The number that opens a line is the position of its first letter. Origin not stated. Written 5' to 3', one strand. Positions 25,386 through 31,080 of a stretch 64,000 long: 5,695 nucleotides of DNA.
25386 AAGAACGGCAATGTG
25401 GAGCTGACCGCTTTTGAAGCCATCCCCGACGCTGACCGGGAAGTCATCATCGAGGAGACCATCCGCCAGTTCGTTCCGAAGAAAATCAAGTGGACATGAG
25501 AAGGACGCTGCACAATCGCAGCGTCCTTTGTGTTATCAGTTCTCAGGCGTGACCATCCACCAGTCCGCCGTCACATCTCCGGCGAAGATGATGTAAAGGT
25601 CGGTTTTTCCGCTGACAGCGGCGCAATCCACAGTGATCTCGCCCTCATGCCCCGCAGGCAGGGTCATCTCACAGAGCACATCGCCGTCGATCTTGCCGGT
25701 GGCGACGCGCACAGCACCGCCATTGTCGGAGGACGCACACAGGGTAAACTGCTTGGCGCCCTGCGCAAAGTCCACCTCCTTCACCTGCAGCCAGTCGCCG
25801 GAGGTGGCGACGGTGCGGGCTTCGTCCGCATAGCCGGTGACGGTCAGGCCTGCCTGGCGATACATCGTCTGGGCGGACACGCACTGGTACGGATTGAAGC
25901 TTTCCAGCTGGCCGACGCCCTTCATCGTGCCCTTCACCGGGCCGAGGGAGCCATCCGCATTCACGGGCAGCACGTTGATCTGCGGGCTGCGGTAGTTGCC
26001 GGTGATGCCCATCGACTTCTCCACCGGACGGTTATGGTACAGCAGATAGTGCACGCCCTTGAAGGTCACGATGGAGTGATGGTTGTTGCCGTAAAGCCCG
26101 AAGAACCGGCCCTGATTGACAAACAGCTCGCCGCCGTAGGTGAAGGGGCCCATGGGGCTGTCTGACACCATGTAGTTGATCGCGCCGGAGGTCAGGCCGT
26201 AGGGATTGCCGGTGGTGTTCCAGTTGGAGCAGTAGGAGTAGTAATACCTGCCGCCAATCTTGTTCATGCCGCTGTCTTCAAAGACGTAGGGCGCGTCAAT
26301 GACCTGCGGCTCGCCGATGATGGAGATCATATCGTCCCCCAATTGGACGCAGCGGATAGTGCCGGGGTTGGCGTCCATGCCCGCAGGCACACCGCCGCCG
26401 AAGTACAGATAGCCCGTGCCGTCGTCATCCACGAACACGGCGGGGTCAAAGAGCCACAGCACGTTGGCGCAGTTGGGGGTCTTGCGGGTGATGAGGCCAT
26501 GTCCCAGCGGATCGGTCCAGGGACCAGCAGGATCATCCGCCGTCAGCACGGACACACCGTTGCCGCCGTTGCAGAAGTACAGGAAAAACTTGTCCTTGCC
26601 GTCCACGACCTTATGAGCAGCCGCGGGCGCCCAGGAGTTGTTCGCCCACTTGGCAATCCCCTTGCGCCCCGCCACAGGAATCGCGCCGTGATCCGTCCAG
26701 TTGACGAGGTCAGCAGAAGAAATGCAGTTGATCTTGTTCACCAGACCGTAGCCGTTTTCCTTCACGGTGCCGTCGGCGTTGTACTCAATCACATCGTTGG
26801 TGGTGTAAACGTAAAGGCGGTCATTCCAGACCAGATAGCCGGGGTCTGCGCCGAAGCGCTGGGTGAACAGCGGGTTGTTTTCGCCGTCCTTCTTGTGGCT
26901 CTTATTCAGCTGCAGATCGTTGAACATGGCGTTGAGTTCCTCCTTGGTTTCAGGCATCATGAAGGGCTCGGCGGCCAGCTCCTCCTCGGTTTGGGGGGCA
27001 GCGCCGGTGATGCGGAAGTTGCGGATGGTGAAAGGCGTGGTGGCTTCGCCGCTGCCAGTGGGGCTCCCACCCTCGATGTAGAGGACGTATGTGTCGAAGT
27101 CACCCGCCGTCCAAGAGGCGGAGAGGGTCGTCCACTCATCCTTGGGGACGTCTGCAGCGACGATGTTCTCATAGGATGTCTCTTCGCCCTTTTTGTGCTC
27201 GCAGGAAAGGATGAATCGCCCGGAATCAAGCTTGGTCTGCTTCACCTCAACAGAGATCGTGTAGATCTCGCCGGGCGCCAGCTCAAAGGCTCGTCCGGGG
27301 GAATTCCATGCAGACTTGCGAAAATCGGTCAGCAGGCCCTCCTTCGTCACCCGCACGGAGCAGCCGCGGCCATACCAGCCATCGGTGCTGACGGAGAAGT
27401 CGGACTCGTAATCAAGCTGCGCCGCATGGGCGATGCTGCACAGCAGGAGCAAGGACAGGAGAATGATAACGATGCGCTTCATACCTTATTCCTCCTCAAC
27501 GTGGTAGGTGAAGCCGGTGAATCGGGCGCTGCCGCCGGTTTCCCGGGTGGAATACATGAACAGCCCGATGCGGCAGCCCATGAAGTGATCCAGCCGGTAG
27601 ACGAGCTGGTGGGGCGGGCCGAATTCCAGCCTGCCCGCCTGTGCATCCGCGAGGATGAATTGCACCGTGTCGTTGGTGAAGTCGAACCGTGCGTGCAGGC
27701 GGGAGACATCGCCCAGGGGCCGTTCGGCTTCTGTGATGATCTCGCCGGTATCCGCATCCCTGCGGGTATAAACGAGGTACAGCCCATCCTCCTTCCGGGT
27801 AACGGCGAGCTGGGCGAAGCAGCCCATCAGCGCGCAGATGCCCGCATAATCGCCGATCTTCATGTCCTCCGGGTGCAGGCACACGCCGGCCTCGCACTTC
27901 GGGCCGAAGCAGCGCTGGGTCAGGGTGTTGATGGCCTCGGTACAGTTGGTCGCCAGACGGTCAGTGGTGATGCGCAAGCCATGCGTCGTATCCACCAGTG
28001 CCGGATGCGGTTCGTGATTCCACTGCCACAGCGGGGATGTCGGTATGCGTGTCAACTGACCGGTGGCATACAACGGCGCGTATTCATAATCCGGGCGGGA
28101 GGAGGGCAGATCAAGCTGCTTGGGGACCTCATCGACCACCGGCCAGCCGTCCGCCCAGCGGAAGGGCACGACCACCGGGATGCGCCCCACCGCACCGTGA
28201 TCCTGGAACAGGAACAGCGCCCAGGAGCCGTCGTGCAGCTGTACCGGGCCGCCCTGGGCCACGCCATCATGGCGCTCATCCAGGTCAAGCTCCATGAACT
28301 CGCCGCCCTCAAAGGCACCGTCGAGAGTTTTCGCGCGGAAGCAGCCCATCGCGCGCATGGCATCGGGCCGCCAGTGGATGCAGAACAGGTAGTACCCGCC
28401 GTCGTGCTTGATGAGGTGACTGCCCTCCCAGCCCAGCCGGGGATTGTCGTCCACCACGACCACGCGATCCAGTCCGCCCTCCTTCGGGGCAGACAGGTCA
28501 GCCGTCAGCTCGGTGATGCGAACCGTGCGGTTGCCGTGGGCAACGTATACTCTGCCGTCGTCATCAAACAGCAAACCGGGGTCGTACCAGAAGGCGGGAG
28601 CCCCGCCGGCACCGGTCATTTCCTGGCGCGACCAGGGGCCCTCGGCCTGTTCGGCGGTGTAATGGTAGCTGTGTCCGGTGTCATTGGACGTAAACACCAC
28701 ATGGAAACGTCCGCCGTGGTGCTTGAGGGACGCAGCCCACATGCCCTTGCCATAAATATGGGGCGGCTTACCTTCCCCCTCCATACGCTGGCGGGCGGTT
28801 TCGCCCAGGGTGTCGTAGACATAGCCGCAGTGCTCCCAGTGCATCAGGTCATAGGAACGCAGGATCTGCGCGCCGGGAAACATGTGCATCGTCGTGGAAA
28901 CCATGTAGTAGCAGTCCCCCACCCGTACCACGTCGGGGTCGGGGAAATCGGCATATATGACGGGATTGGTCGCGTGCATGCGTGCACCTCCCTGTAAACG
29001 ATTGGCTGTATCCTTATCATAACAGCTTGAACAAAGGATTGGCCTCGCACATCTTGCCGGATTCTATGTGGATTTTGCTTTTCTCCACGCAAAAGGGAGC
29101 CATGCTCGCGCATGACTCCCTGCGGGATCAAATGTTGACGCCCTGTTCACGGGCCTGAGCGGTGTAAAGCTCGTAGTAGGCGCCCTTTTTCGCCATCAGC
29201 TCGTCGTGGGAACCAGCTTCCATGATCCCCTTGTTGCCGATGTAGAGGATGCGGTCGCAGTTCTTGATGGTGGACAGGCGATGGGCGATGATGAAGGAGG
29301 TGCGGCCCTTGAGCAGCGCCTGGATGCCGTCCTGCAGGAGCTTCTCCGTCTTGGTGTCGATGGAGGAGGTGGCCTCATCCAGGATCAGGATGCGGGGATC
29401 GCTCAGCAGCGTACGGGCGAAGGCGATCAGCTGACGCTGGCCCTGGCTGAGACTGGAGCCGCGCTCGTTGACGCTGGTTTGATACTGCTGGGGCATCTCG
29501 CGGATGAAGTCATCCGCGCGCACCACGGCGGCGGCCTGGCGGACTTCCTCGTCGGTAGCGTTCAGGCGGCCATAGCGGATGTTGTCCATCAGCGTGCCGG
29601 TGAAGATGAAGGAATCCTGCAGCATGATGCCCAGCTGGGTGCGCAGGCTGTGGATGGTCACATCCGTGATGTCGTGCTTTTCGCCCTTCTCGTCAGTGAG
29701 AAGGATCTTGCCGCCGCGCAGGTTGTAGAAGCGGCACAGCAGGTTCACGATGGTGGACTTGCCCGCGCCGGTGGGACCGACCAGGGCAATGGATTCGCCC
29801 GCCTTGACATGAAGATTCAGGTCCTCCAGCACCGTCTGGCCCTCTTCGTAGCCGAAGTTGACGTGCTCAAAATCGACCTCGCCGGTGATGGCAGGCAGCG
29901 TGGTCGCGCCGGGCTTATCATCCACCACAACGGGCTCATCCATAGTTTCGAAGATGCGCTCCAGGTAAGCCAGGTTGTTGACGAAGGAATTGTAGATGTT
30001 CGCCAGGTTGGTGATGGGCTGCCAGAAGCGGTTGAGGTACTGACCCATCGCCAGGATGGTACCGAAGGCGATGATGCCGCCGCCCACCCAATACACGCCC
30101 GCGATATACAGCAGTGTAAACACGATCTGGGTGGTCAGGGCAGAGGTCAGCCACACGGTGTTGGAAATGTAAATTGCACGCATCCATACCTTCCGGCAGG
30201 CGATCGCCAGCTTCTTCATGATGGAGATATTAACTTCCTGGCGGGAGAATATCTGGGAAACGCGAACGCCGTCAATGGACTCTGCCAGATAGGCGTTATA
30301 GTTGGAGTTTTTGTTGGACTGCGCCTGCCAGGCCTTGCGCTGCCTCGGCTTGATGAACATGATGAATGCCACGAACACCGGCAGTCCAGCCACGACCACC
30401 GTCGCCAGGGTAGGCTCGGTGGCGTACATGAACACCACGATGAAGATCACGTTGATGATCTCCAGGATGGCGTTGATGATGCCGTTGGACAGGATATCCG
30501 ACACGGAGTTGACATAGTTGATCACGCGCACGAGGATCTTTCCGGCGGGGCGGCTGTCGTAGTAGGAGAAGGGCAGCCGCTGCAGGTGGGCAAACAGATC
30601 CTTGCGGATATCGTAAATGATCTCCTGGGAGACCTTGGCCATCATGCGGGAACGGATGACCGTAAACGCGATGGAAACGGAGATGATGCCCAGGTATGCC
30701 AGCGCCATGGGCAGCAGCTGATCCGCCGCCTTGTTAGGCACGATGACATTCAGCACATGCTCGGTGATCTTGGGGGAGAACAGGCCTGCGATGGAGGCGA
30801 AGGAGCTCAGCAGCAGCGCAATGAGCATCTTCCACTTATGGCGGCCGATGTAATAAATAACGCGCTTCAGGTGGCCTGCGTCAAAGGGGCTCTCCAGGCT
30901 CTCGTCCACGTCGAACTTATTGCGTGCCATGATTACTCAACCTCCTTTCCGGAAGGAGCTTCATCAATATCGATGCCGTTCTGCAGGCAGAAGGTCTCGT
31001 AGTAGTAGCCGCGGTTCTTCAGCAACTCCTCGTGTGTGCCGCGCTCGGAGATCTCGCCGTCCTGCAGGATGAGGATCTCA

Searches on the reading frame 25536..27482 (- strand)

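Call 12: search_protein_families(library=pfam, proteins=[window:25536-27482:-])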
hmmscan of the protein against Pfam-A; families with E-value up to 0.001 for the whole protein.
window:25536-27482:- (648 aa): 3 families
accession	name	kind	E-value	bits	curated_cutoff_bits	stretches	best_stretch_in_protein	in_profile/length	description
PF04616.20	Glyco_hydro_43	-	3.8e-33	115.5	32.2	1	207-511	6-286/288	Glycosyl hydrolases family 43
PF02018.23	CBM_4_9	-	1.9e-14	54.6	25.9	1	25-141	5-133/136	Carbohydrate binding domain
PF03422.21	CBM_6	-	1e-07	32.7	28.9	1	554-644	23-123/125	Carbohydrate binding module (family 6)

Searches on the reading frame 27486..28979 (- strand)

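Call 12: search_protein_families(library=pfam, proteins=[window:27486-28979:-])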
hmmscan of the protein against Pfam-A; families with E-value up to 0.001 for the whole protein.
window:27486-28979:- (497 aa): 2 families
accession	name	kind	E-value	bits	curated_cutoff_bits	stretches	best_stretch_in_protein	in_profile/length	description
PF04616.20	Glyco_hydro_43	-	9.2e-38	130.7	32.2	1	4-280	2-288/288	Glycosyl hydrolases family 43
PF17851.8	GH43_C2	-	5.3e-19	69.2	22.7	1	316-492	11-202/203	Beta xylosidase C-terminal Concanavalin A-like domain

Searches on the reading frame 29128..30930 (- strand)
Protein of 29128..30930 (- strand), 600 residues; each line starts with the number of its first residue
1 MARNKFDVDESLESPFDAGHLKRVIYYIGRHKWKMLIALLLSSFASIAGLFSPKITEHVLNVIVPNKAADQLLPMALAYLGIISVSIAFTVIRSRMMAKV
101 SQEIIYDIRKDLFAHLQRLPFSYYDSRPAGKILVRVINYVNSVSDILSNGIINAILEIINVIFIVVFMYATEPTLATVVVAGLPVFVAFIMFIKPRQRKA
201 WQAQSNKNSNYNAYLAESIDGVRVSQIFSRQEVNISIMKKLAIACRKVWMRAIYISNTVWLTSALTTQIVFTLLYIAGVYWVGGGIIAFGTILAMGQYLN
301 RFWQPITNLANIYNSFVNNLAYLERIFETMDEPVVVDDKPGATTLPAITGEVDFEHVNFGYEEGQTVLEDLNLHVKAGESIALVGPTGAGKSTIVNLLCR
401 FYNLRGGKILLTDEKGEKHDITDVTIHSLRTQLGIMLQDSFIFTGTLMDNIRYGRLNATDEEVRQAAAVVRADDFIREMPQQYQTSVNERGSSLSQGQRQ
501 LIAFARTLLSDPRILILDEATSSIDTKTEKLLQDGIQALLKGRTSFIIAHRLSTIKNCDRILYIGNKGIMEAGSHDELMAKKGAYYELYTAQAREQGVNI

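Call 12: search_protein_families(library=pfam, proteins=[window:29128-30930:-])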
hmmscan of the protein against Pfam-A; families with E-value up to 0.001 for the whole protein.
window:29128-30930:- (600 aa): 9 families
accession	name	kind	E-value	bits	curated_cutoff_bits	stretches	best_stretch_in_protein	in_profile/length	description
PF00664.28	ABC_membrane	-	1.4e-38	133.6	28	1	35-302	1-270/274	ABC transporter transmembrane region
PF00005.33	ABC_tran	-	4.5e-28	99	25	1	368-522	1-137/137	ABC transporter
PF03193.22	RsgA_GTPase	-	1.6e-05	25.3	30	1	365-431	94-158/174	RsgA GTPase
PF01935.23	DUF87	-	3e-05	24.6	23.2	1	378-422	23-68/220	Helicase HerA, central domain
PF12846.13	AAA_10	-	3.4e-05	23.5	27.5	1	379-420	23-63/362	AAA-like domain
PF02463.25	SMC_N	-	7.7e-05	22.7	40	1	381-564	27-211/220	RecF/RecN/SMC N terminal domain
PF13304.12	AAA_21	-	0.0002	22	27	0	382-448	3-69/304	AAA domain, putative AbiEii toxin, Type IV TA system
PF13191.12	AAA_16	-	0.00031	21.7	32.6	1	375-533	19-153/167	AAA ATPase domain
PF13401.12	AAA_22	-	0.00043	21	27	0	379-522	6-95/130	AAA domain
